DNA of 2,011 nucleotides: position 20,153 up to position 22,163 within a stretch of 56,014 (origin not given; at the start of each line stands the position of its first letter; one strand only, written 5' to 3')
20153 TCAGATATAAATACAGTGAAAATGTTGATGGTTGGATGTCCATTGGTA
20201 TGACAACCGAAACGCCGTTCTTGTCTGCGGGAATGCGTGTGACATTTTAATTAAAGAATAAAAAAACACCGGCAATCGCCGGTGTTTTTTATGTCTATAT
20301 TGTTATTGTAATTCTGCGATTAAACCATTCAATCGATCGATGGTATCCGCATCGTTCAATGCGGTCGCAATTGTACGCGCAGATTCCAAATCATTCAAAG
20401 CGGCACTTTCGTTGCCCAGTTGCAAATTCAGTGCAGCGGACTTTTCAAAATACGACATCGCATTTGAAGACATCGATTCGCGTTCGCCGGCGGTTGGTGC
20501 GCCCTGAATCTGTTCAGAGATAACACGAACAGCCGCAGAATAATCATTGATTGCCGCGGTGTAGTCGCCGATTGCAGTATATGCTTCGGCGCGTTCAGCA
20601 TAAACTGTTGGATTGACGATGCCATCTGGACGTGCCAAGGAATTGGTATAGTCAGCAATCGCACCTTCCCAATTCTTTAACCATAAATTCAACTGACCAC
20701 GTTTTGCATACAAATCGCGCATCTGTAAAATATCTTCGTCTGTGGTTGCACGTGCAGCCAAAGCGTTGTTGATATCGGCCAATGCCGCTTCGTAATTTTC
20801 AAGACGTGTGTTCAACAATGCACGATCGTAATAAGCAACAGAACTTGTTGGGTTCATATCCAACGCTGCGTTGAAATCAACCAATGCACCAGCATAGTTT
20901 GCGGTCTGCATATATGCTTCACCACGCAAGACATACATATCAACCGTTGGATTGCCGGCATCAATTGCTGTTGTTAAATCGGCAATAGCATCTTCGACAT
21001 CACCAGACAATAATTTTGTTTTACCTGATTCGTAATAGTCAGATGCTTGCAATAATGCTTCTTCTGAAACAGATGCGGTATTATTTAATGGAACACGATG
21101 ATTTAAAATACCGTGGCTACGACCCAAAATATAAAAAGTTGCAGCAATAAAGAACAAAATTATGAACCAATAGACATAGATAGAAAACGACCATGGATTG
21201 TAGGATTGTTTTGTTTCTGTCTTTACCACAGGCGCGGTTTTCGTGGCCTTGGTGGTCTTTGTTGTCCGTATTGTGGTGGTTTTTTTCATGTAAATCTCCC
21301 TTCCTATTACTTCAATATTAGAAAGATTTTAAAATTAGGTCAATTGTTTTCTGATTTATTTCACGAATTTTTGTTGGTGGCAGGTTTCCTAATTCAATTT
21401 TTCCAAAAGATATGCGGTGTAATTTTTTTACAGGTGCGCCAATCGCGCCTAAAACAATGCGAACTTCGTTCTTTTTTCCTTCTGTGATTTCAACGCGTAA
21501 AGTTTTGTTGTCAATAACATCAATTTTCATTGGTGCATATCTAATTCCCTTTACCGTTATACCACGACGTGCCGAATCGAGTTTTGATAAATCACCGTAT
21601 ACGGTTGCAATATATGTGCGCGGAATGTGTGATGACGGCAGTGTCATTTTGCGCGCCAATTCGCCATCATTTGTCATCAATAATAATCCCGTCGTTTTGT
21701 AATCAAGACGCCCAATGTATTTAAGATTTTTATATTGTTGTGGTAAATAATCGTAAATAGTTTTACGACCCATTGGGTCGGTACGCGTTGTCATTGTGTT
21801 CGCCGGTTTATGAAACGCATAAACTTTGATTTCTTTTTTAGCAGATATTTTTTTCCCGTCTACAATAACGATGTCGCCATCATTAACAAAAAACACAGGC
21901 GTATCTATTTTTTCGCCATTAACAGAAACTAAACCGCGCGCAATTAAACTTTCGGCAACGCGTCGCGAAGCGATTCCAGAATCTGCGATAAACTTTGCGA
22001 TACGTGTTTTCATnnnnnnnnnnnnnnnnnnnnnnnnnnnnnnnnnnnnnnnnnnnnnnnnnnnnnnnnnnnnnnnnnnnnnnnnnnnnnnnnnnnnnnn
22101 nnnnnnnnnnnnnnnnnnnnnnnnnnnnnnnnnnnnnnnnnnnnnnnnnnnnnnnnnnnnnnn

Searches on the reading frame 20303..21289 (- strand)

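Call 24: search_protein_families(library=pfam, proteins=[window:20303-21289:-], max_evalue=0.0001)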
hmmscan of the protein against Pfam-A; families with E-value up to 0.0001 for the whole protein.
window:20303-21289:- (328 aa): 11 families
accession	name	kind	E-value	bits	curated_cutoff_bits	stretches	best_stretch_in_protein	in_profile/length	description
PF00515.34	TPR_1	-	1.3e-17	63.2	27.8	0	118-148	3-33/34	Tetratricopeptide repeat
PF07719.23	TPR_2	-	1.2e-15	56.7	27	0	119-148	4-33/34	Tetratricopeptide repeat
PF13371.12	TPR_9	-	7.4e-15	55.2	35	0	153-193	32-71/73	Tetratricopeptide repeat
PF13181.12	TPR_8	-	1.2e-11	44.2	25.7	0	117-148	2-33/34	Tetratricopeptide repeat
PF13432.12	TPR_16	-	6.3e-08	33.4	32.7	1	92-149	7-64/65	Tetratricopeptide repeat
PF13414.12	TPR_11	-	2.8e-07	30.6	26.8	0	123-159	1-37/42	TPR repeat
PF25575.1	TPR_BSK1_C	-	3.6e-07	30.5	42.2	0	195-258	46-108/118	Serine/threonine-protein kinase BSK1-like, TPR repeats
PF25068.1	ARM_TT21_4th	-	2.6e-05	25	30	0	123-191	6-73/153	Tetratricopeptide repeat protein 21 forth ARM domain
PF13428.12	TPR_14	-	2.8e-05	24.8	23.5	0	117-157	2-42/44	Tetratricopeptide repeat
PF13431.12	TPR_17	-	4.4e-05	23.9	24.4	0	139-170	2-33/34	Tetratricopeptide repeat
PF14559.12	TPR_19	-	4.6e-05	24.1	25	0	93-135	2-44/68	Tetratricopeptide repeat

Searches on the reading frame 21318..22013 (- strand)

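Call 24: search_protein_families(library=pfam, proteins=[window:21318-22013:-], max_evalue=0.0001)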
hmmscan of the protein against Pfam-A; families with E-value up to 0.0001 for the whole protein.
window:21318-22013:- (231 aa): 2 families
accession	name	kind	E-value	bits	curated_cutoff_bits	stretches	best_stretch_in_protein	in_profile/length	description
PF00849.27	PseudoU_synth_2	-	2.7e-19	70.3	26.8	1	64-188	2-150/152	RNA pseudouridylate synthase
PF01479.30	S4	-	9.8e-10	38.5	22.8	1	4-49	2-48/48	S4 domain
